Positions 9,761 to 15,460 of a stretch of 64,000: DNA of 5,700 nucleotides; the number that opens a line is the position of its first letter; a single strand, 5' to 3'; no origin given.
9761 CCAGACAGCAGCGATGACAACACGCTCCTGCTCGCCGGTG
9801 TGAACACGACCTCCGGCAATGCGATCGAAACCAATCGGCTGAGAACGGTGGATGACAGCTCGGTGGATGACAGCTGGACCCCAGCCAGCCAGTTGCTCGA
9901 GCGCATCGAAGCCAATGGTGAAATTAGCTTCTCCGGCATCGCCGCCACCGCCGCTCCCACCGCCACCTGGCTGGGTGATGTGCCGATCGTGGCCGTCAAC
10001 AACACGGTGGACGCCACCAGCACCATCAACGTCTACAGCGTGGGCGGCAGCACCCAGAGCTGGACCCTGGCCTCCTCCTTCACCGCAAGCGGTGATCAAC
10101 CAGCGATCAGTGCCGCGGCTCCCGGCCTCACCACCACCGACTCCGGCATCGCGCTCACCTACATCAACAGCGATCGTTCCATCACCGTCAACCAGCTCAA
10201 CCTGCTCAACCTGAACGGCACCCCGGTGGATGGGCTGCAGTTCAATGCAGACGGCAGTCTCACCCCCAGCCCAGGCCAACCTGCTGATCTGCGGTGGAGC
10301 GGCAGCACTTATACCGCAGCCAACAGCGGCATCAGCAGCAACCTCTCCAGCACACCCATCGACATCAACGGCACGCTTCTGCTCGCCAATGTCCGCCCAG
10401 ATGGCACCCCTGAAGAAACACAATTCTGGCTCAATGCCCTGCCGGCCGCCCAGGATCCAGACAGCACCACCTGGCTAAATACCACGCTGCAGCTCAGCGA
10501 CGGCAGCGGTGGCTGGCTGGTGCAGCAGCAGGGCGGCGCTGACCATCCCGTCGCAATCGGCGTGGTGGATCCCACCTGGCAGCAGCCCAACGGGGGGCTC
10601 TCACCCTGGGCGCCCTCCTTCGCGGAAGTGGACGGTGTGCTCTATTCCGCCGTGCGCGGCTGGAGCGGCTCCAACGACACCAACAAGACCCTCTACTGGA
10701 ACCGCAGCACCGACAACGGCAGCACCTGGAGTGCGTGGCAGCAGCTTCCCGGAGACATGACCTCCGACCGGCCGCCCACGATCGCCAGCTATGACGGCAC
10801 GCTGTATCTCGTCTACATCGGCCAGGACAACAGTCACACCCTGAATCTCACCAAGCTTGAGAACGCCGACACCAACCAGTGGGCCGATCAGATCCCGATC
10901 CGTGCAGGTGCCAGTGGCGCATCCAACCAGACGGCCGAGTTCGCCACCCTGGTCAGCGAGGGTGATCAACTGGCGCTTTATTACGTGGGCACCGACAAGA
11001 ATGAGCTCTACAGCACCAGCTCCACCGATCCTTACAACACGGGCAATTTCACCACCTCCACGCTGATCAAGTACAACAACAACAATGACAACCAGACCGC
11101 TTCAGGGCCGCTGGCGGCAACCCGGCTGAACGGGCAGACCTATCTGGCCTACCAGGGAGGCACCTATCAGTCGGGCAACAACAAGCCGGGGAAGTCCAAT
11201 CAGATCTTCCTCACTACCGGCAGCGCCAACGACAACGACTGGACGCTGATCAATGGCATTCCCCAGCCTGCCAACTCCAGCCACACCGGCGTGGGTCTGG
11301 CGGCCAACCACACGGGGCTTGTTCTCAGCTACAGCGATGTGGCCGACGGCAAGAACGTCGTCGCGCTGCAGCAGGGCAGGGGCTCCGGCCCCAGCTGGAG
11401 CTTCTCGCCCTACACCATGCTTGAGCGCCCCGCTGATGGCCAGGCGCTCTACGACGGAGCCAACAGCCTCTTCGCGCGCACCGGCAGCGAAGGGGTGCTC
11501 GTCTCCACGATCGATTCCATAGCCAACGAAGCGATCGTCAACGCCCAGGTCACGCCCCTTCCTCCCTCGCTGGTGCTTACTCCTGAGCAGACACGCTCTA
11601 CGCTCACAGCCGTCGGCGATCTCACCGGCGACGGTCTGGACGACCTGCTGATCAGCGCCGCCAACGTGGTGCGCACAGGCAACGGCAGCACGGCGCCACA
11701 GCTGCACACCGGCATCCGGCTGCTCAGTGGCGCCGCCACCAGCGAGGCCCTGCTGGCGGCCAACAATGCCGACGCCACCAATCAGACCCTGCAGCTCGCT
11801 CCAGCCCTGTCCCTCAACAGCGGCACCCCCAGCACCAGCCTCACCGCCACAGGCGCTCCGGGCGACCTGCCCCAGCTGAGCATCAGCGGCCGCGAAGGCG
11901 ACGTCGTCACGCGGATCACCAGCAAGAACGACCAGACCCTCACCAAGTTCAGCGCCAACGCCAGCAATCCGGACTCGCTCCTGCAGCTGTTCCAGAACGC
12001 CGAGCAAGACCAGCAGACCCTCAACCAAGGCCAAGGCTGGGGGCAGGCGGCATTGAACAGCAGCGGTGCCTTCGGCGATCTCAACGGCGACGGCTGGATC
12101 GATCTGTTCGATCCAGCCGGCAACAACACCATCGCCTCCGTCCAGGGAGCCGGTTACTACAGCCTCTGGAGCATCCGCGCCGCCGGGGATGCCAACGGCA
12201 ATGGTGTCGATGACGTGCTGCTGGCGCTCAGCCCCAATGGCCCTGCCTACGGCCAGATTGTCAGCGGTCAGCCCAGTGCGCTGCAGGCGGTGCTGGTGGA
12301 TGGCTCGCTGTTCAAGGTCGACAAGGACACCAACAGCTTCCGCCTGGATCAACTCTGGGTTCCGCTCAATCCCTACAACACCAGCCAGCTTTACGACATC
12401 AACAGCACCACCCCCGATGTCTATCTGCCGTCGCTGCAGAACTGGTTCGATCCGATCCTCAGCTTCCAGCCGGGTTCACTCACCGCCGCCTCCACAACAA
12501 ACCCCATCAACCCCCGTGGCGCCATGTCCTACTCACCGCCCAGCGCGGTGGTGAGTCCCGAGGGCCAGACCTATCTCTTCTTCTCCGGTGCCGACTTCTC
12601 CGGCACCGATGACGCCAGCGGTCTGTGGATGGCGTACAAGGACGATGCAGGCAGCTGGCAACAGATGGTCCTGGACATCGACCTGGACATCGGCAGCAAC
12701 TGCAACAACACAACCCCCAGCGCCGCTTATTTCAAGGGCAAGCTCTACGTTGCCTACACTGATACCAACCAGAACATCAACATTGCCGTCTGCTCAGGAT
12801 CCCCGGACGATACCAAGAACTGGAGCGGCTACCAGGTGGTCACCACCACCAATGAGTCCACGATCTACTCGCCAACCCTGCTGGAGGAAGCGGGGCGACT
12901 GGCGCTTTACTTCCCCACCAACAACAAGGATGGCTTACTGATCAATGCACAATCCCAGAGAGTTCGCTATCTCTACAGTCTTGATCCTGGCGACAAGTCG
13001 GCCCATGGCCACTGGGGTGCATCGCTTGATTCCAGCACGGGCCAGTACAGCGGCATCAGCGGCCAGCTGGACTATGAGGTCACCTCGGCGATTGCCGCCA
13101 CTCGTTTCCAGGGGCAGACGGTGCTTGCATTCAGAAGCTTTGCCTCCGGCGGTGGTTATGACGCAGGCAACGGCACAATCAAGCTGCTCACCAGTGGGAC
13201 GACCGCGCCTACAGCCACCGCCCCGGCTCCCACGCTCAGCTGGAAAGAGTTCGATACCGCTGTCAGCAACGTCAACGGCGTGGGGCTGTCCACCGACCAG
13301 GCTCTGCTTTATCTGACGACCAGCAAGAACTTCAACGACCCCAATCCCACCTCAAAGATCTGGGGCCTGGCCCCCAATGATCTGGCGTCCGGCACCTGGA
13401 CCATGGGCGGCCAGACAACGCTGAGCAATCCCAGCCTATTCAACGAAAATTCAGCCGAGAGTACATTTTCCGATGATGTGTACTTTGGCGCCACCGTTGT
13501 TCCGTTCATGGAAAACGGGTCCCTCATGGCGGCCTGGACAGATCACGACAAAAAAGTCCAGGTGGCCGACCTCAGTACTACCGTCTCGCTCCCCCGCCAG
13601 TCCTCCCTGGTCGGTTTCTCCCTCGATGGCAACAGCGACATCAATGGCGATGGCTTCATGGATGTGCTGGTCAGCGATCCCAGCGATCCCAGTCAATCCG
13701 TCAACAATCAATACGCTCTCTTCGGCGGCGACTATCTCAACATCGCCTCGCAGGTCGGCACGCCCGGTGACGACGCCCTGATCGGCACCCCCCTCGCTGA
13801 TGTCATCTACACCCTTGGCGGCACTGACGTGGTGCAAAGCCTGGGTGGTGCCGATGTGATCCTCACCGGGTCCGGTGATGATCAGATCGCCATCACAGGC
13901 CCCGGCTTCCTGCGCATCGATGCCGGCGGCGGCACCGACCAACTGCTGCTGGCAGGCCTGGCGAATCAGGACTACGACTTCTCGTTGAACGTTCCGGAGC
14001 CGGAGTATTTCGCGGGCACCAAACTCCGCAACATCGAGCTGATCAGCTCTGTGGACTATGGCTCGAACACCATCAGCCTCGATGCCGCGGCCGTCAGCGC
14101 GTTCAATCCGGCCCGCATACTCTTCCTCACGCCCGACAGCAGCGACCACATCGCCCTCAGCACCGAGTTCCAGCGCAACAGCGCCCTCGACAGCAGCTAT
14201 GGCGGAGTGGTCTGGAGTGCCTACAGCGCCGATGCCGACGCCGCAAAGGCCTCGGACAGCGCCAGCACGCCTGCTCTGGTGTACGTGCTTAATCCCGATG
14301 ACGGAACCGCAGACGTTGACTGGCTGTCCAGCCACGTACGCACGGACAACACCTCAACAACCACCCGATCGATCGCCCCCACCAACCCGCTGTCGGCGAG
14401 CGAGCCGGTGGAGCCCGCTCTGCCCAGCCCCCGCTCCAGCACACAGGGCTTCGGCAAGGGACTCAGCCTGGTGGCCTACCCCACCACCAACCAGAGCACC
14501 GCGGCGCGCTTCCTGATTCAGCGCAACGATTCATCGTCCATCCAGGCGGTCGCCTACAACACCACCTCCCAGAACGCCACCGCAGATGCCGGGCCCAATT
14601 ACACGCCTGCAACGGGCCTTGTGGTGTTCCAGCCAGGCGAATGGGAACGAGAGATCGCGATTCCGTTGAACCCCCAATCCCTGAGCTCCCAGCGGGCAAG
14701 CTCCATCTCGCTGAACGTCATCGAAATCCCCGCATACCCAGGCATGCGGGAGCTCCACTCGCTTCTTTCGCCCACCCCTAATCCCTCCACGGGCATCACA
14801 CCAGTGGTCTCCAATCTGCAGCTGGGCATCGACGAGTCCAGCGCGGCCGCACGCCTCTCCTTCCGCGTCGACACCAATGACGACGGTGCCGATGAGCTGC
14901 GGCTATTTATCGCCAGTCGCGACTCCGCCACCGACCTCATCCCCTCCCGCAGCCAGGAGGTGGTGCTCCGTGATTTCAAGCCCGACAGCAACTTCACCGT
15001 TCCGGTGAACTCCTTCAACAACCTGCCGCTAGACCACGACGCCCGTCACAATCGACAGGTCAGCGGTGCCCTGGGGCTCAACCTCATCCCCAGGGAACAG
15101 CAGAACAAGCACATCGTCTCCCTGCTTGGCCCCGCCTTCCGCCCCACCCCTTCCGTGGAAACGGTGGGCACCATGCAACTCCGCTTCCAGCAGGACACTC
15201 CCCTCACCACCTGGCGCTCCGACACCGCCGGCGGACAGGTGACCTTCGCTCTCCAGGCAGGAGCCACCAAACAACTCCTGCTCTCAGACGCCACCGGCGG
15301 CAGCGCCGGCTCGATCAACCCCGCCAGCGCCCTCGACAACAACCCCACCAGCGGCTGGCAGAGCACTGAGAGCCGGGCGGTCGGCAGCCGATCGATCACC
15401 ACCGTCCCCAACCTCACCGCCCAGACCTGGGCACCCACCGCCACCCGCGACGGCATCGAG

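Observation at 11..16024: Single 16-kb ORF encoding a 5,337-aa multi-propeller surface protein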

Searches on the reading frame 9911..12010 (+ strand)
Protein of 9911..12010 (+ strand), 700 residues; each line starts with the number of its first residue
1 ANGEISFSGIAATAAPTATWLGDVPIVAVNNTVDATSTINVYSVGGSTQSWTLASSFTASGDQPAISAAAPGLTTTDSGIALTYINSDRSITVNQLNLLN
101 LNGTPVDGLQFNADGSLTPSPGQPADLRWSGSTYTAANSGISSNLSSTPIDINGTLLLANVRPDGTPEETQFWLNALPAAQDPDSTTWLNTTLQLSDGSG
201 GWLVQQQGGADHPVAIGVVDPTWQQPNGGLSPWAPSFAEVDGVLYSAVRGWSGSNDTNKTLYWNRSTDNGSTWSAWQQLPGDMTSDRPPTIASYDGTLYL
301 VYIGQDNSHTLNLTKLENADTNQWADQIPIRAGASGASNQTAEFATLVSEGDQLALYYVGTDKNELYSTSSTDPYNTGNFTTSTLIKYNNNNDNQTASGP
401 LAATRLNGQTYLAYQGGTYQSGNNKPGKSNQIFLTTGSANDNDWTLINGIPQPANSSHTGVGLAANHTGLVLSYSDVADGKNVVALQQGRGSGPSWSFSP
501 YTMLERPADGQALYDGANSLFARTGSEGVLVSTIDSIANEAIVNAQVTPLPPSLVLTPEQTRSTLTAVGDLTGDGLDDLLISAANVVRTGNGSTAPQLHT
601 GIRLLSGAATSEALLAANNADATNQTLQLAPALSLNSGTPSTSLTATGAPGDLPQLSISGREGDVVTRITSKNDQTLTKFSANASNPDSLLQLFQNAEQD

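Call 15: search_protein_families(library=pfam, proteins=[window:9911-12010:+], max_evalue=1)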
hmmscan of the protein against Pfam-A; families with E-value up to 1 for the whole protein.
window:9911-12010:+ (700 aa): 2 families
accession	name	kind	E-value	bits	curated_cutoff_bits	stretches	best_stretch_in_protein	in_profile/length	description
PF13088.12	BNR_2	-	4e-05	23.5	31.4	1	247-414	73-227/277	BNR repeat-like domain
PF01839.29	FG-GAP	-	0.00012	22.3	22.1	1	566-592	5-32/37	FG-GAP repeat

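Call 45: search_protein_families(library=ncbifam, proteins=[window:9911-12010:+], max_evalue=1)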
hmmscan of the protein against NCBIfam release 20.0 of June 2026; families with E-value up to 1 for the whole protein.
window:9911-12010:+ (700 aa): 0 families

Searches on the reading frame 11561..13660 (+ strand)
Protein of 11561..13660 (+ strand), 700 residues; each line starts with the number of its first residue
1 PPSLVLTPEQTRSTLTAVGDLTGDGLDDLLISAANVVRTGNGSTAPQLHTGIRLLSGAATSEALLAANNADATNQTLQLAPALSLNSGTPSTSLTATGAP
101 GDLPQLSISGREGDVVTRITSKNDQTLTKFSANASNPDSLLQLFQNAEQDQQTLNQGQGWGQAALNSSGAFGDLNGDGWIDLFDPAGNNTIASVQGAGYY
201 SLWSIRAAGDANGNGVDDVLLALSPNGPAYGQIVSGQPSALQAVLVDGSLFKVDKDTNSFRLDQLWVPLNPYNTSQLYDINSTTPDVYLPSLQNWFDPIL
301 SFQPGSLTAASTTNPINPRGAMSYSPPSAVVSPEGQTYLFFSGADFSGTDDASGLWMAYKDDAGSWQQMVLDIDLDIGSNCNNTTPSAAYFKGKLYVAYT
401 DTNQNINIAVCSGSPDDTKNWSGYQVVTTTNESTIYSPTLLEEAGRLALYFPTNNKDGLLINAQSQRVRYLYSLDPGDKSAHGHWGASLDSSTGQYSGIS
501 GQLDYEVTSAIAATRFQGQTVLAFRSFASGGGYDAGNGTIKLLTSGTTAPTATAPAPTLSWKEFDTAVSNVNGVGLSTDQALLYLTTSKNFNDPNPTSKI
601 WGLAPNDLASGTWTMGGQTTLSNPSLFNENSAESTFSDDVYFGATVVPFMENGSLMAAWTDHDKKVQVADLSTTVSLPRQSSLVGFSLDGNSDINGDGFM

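Call 15: search_protein_families(library=pfam, proteins=[window:11561-13660:+], max_evalue=1)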
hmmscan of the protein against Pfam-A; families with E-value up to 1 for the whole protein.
window:11561-13660:+ (700 aa): 2 families
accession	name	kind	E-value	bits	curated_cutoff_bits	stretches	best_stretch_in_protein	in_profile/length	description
PF01839.29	FG-GAP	-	5e-07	29.9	22.1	2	16-42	5-32/37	FG-GAP repeat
PF13517.12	FG-GAP_3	-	2.5e-05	25.2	26.9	1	141-183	18-60/61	FG-GAP-like repeat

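Call 45: search_protein_families(library=ncbifam, proteins=[window:11561-13660:+], max_evalue=1)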
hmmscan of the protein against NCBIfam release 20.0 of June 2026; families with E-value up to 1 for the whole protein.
window:11561-13660:+ (700 aa): 1 family
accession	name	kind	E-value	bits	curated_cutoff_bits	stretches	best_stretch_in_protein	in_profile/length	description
NF041664.1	RNAP_arch_Epp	equivalog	0.2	11.6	50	1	413-449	19-55/57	transcription elongation factor subunit Spt4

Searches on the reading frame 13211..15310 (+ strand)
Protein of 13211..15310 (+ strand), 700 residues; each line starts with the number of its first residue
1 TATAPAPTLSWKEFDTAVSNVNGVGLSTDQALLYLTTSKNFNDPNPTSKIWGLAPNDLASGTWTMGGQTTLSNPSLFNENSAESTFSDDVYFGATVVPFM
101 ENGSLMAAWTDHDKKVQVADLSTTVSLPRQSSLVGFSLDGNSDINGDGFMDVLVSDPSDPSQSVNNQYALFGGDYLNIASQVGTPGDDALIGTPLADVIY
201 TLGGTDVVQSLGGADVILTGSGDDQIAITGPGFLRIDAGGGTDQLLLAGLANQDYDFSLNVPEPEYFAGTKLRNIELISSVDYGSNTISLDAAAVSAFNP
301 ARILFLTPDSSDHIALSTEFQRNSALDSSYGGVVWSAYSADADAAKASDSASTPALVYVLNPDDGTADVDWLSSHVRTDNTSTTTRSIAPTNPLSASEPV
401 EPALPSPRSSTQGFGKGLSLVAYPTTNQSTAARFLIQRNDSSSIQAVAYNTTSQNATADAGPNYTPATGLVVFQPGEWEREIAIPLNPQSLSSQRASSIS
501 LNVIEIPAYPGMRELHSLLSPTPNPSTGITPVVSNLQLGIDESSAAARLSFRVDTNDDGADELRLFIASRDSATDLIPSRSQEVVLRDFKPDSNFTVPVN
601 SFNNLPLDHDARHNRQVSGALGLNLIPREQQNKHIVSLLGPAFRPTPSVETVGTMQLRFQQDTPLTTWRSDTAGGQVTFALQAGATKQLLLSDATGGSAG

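Call 15: search_protein_families(library=pfam, proteins=[window:13211-15310:+], max_evalue=1)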
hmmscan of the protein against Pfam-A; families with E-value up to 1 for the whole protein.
window:13211-15310:+ (700 aa): 3 families
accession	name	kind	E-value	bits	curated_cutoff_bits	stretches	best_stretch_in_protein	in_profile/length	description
PF03160.20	Calx-beta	-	6.7e-06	26.6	27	1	426-487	18-79/119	Calx-beta domain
PF00353.25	HemolysinCabind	-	0.00025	21.4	23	2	192-226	2-36/36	RTX calcium-binding nonapeptide repeat (4 copies)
PF01839.29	FG-GAP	-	0.02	15.3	22.1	1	142-160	8-26/37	FG-GAP repeat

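Call 45: search_protein_families(library=ncbifam, proteins=[window:13211-15310:+], max_evalue=1)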
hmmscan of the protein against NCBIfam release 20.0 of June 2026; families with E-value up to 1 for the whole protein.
window:13211-15310:+ (700 aa): 2 families
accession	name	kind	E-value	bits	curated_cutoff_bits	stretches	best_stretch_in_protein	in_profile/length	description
NF046115.1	Ca_rpt_SMc04171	equivalog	1.1e-07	31.4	625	1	179-250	2-72/574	SMc04171 family calcium-binding repeat protein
TIGR00845.1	caca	equivalog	0.0036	15.1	679.85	1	439-484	422-465/921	sodium/calcium exchanger 1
